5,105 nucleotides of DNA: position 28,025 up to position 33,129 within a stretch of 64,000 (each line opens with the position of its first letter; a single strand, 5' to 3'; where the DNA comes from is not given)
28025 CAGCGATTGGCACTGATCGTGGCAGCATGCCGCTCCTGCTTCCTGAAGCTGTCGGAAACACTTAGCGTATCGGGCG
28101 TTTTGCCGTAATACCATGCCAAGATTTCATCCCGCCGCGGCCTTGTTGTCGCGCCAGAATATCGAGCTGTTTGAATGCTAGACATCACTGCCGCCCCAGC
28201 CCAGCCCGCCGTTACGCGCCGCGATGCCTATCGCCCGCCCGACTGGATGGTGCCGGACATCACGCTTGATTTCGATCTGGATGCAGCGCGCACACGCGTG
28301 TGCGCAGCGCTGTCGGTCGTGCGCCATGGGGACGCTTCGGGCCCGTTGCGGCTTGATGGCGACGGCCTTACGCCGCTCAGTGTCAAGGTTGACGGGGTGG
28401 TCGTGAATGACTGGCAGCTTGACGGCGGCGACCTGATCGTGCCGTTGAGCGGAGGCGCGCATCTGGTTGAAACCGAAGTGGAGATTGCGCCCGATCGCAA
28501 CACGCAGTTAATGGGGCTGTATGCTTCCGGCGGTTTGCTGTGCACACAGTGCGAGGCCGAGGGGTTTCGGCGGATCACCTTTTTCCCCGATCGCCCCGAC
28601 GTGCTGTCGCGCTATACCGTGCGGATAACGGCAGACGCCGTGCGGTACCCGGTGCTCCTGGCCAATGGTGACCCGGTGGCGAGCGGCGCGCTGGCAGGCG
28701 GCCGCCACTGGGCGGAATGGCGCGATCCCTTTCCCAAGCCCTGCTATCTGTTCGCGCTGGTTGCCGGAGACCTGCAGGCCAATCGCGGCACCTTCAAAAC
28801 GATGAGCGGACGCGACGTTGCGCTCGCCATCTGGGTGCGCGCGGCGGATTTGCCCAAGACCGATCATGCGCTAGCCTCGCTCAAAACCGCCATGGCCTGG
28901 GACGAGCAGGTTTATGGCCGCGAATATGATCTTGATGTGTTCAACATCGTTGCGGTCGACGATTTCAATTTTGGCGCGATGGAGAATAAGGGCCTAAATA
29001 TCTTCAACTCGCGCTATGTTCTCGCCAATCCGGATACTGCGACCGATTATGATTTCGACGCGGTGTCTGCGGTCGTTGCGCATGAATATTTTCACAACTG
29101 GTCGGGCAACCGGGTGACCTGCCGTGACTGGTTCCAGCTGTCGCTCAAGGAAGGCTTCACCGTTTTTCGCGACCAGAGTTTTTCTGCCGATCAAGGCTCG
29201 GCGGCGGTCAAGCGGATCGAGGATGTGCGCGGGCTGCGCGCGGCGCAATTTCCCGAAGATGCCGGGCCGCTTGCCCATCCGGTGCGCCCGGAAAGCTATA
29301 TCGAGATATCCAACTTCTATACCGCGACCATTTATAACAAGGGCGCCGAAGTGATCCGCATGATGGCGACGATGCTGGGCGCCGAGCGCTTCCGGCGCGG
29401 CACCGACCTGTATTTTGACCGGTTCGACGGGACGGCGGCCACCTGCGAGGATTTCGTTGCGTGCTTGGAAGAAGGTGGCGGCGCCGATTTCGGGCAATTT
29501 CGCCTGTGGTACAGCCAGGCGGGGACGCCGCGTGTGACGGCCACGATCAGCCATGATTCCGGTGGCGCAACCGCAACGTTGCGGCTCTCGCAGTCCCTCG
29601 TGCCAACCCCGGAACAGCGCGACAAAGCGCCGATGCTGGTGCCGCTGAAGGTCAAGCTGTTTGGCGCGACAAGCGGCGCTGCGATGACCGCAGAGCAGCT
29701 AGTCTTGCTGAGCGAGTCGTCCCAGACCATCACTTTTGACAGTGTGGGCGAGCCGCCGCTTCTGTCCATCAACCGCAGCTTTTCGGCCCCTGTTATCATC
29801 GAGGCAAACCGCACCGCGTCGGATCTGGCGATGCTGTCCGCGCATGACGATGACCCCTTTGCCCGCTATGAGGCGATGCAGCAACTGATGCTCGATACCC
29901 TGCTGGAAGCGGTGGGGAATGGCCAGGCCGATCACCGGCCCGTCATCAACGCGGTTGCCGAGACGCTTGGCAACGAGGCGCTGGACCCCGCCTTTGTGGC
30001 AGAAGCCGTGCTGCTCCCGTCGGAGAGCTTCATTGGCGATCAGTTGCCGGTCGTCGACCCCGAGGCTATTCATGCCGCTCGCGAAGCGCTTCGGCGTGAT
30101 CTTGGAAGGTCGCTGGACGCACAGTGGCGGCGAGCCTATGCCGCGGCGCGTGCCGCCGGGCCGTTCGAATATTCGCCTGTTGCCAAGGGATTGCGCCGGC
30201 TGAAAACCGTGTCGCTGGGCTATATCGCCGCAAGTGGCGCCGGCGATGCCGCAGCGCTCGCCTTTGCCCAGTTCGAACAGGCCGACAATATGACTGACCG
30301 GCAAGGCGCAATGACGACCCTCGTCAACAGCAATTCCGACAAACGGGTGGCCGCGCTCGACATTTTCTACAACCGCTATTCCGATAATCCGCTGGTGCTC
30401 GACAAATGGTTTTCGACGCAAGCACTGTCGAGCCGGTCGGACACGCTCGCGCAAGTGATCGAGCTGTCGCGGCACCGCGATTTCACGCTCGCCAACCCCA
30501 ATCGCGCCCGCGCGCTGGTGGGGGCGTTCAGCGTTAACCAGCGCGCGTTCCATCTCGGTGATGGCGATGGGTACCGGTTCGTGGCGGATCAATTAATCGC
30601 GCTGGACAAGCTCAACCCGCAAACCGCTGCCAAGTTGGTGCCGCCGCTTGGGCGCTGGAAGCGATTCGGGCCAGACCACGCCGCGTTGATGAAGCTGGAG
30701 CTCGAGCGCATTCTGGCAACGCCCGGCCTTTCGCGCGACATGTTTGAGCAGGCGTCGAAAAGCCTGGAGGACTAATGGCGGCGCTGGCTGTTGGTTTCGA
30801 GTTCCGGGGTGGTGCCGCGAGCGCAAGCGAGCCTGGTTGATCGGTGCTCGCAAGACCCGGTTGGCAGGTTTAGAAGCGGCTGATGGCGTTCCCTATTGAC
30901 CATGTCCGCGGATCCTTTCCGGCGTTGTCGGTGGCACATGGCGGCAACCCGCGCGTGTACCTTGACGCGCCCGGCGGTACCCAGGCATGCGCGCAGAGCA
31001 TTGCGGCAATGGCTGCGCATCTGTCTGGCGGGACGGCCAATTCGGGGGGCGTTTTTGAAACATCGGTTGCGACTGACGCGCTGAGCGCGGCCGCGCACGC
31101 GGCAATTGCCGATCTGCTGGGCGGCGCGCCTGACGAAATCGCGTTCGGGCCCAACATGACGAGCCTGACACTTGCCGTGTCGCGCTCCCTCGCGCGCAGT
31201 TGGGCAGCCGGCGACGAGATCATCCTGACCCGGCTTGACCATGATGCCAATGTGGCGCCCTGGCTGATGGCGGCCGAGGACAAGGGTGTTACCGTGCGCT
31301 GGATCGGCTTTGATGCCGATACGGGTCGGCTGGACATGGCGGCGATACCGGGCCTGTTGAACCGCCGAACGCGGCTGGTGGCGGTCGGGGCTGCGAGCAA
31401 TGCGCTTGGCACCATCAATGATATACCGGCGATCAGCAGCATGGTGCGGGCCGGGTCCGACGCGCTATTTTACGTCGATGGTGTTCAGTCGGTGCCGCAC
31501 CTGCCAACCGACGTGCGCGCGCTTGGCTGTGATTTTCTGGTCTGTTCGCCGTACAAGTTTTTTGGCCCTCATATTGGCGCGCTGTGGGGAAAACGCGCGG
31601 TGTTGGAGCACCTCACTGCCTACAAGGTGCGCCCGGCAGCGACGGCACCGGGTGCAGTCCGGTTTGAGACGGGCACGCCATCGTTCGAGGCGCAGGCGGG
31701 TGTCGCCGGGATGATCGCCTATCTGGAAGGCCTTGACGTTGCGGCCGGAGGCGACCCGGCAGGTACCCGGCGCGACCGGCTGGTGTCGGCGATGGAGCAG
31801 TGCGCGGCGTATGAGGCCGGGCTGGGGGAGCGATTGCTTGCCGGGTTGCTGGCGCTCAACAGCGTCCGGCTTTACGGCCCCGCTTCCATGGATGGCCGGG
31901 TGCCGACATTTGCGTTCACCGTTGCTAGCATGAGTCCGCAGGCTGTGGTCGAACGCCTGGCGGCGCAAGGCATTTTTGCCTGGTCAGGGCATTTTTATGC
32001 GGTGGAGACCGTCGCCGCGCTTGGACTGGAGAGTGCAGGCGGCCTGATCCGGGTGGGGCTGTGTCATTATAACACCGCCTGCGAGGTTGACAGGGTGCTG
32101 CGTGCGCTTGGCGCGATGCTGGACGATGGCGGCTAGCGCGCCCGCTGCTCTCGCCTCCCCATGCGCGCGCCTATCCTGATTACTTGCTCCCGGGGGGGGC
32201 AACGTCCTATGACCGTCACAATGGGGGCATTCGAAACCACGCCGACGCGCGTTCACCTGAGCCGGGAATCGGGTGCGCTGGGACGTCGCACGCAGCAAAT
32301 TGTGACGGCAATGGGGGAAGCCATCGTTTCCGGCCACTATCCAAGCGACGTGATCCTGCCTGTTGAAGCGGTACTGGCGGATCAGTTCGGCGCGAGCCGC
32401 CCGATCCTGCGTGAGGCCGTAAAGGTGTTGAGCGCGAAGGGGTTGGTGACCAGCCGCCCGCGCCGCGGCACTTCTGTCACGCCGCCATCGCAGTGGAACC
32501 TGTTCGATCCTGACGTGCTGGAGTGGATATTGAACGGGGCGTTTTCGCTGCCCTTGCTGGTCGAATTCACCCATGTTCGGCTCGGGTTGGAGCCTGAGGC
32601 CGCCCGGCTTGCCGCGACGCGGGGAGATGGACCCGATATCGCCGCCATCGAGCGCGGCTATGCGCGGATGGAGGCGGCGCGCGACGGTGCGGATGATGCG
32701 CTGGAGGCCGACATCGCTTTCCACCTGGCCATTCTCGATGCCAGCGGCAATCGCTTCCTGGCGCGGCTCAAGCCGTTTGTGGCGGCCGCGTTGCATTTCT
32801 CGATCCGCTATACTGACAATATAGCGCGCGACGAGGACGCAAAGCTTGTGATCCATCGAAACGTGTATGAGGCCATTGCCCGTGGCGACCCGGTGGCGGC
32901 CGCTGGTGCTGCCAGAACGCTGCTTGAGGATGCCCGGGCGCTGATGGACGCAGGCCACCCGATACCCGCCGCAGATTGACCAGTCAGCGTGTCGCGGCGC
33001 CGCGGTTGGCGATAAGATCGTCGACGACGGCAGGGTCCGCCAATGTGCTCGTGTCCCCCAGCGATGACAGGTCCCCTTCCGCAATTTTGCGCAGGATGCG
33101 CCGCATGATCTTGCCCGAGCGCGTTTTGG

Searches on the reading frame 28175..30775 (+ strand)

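Call 26: search_protein_families(library=pfam, proteins=[window:28175-30775:+], max_evalue=0.00001)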
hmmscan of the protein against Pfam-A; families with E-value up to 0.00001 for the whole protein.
window:28175-30775:+ (866 aa): 4 families
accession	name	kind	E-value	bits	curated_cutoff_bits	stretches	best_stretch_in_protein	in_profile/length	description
PF17432.8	DUF3458_C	-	2e-114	382.7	24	1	549-865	2-320/320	Domain of unknown function (DUF3458_C) ARM repeats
PF01433.26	Peptidase_M1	-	1.5e-50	172.3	27.7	1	233-439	3-211/218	Peptidase family M1 domain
PF11940.14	DUF3458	-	5.1e-24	84.9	28.6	1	450-544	1-94/95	Domain of unknown function (DUF3458) Ig-like fold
PF17900.6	Peptidase_M1_N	-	4.2e-10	40.5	25.8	1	107-192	95-186/186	Peptidase M1 N-terminal domain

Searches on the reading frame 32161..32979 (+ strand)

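Call 26: search_protein_families(library=pfam, proteins=[window:32161-32979:+], max_evalue=0.00001)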
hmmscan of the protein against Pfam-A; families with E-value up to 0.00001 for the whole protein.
window:32161-32979:+ (272 aa): 2 families
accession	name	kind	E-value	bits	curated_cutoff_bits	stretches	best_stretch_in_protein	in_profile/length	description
PF07729.17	FCD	-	6e-23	82.1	24.3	1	137-256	3-124/125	FCD domain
PF00392.27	GntR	-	2e-14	53.4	27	1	44-106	2-64/64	Bacterial regulatory proteins, gntR family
